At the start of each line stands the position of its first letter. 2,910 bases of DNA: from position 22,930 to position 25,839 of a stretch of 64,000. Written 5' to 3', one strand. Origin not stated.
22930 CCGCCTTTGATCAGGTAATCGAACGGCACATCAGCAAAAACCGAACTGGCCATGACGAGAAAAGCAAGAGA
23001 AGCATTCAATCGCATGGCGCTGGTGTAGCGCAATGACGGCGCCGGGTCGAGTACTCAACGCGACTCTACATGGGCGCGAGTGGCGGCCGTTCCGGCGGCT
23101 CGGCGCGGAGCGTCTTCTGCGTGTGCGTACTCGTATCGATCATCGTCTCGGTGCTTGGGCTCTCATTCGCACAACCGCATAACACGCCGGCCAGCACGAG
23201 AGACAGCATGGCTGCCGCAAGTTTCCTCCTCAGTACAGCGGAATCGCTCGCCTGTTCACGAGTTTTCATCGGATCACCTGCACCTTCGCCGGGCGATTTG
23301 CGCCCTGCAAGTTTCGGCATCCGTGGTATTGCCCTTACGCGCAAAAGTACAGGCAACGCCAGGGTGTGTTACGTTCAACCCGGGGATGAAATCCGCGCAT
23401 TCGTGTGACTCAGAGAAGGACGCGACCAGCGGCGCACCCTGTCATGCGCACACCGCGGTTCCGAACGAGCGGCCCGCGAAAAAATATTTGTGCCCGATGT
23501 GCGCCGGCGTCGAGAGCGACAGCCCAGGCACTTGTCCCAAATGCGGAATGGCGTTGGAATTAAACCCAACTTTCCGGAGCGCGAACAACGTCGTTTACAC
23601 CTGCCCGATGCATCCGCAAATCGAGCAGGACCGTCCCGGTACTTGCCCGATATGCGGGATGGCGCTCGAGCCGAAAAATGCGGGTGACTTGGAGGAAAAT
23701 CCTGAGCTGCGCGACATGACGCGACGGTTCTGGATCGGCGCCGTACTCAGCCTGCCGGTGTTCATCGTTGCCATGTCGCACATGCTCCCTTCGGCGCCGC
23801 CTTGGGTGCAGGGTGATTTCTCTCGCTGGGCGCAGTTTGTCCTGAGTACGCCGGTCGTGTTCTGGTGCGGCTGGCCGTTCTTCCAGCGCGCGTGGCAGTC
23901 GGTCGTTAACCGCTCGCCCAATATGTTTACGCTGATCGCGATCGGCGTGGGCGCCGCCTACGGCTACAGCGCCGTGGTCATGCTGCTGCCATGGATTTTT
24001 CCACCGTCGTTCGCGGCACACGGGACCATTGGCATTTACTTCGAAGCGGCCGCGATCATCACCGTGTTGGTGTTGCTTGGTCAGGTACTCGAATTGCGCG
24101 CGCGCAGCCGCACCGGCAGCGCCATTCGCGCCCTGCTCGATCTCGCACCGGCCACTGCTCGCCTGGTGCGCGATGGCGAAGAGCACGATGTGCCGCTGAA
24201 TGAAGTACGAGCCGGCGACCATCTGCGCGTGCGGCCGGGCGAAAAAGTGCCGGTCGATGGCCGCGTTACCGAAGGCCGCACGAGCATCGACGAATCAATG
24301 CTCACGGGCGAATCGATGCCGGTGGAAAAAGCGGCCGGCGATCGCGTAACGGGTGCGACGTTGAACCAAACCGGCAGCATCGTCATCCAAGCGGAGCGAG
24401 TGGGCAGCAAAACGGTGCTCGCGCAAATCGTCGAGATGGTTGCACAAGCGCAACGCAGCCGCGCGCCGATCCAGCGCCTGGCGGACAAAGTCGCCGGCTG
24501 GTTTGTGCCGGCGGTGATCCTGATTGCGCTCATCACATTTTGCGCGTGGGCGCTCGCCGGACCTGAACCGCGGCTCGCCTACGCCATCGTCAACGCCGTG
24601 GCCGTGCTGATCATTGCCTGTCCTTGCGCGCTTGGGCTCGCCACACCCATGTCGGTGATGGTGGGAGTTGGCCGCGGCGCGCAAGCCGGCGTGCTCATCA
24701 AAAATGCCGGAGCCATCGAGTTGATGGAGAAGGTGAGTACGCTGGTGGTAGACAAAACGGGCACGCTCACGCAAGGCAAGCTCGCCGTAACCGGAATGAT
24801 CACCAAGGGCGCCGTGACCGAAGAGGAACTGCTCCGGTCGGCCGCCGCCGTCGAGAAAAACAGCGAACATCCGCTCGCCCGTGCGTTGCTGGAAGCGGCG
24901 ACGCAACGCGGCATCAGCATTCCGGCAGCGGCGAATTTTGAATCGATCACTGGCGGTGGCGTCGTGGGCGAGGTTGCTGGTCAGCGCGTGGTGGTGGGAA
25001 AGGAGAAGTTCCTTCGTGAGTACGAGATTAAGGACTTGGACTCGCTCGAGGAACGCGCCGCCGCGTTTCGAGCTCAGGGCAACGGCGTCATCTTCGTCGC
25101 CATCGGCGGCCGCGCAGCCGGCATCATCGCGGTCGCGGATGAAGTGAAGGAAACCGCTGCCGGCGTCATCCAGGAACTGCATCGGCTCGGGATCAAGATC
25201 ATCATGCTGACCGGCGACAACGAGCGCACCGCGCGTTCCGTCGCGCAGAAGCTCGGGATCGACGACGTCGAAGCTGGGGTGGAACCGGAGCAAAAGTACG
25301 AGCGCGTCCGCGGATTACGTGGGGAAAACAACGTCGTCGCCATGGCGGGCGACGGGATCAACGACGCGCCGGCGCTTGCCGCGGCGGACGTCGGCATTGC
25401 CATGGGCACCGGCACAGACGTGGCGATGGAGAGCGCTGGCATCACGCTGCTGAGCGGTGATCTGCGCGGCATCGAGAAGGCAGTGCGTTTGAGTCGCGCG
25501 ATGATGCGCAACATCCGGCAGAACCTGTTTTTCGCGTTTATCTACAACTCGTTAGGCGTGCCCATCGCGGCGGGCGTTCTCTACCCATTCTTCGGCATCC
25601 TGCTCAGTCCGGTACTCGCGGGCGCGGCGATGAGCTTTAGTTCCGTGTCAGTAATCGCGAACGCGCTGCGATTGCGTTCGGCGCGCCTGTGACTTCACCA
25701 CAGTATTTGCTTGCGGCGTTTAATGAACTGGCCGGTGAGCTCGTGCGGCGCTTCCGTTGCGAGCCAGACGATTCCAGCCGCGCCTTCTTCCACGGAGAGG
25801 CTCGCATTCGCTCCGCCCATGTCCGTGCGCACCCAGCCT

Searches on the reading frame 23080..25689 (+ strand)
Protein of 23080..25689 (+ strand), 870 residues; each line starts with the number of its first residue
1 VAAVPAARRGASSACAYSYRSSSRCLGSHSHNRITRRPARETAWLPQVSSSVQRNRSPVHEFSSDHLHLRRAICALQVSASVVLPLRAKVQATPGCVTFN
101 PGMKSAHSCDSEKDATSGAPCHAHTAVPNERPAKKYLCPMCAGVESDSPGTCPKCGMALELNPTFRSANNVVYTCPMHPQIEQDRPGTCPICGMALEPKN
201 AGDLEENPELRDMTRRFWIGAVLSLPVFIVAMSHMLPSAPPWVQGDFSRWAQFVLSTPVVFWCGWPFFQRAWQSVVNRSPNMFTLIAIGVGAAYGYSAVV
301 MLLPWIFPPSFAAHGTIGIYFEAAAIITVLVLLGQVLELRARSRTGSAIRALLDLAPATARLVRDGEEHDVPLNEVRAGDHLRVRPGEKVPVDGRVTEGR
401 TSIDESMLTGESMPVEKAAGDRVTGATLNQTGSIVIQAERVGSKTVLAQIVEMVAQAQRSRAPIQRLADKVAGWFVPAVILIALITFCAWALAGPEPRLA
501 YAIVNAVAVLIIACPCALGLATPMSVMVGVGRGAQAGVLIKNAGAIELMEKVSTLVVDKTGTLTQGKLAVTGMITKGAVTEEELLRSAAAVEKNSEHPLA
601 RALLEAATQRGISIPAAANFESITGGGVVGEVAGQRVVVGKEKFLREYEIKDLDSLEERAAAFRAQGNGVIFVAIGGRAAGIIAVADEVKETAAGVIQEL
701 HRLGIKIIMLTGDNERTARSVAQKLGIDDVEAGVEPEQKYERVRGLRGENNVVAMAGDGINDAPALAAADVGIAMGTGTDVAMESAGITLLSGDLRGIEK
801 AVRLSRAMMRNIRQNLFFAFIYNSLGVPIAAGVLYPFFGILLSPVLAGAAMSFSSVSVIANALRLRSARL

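Call 3: search_protein_families(library=pfam, proteins=[window:23080-25689:+], max_evalue=0.01)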
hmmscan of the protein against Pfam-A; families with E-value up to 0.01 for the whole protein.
window:23080-25689:+ (870 aa): 5 families
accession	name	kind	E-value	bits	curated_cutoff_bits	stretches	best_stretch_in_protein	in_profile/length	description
PF00122.25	E1-E2_ATPase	-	3.8e-61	206.2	28.1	1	355-535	2-180/181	E1-E2 ATPase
PF00702.32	Hydrolase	-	1.2e-34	120.9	26.4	1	553-770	2-191/191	haloacid dehalogenase-like hydrolase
PF19335.5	HMBD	-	2.1e-24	85.6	23.6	2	172-199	1-28/28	Heavy metal binding domain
PF08282.18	Hydrolase_3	-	4.7e-06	26.9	20.9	1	751-801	204-254/255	haloacid dehalogenase-like hydrolase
PF12710.13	HAD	-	0.0012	19.7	27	1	689-746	86-142/189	haloacid dehalogenase-like hydrolase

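Call 4: search_protein_families(library=ncbifam, proteins=[window:23080-25689:+], max_evalue=0.1)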
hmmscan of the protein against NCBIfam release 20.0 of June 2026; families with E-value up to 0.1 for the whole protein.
window:23080-25689:+ (870 aa): 30 families (the best 25 are shown)
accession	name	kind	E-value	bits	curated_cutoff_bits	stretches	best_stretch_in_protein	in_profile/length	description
NF007952.0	PRK10671.1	equivalog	9.8e-199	662.4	1316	1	215-865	187-831/838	copper-exporting P-type ATPase CopA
TIGR01525.1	ATPase-IB_hvy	subfamily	1.1e-189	631.9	346.25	1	282-865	1-560/560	heavy metal translocating P-type ATPase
TIGR01511.1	ATPase-IB1_Cu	subfamily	5.1e-184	613.1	397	1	264-866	2-542/542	copper-translocating P-type ATPase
TIGR01512.1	ATPase-IB2_Cd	subfamily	8.5e-125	417.2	313.5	2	315-622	13-298/494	cadmium family heavy metal-translocating P-type ATPase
NF008262.1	PRK11033.1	equivalog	3.9e-120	402.5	1005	1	313-866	186-728/731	zinc/cadmium/mercury/lead-transporting ATPase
NF033775.1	P_type_ZntA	exception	2.8e-108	363.2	1240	1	312-866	190-729/732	Zn(II)/Cd(II)/Pb(II) translocating P-type ATPase ZntA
TIGR01494.1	ATPase_P-type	subfamily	1.4e-93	313.9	62.3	1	327-833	2-463/478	HAD-IC family P-type ATPase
TIGR01647.1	ATPase-IIIA_H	equivalog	5.1e-60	203.5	615.5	2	321-729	55-483/755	plasma-membrane proton-efflux P-type ATPase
TIGR01497.1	kdpB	equivalog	3.3e-58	197.3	527.9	1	300-803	44-561/675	potassium-transporting ATPase subunit KdpB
TIGR01517.1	ATPase-IIB_Ca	equivalog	2.9e-45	154.8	507.05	3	361-595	159-402/882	calcium-translocating P-type ATPase, PMCA-type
NF010609.0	PRK14010.1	equivalog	4e-45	154.2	1323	1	306-793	50-546/673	K(+)-transporting ATPase subunit B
TIGR01522.1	ATPase-IIA2_Ca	equivalog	1.4e-43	148.8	798.3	3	325-581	84-348/854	calcium-transporting P-type ATPase, PMR1-type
TIGR01116.1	ATPase-IIA1_Ca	equivalog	2.6e-37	128.4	703.4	2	680-816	458-609/799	calcium-translocating P-type ATPase, SERCA-type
TIGR01657.1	P-ATPase-V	hypoth_equivalog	4.7e-35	120.4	618.25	3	323-593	195-487/1055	ATP13A2 family polyamine export P-type ATPase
TIGR01524.1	ATPase-IIIB_Mg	equivalog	5.1e-35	120.6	610.75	3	321-589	88-373/867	magnesium-translocating P-type ATPase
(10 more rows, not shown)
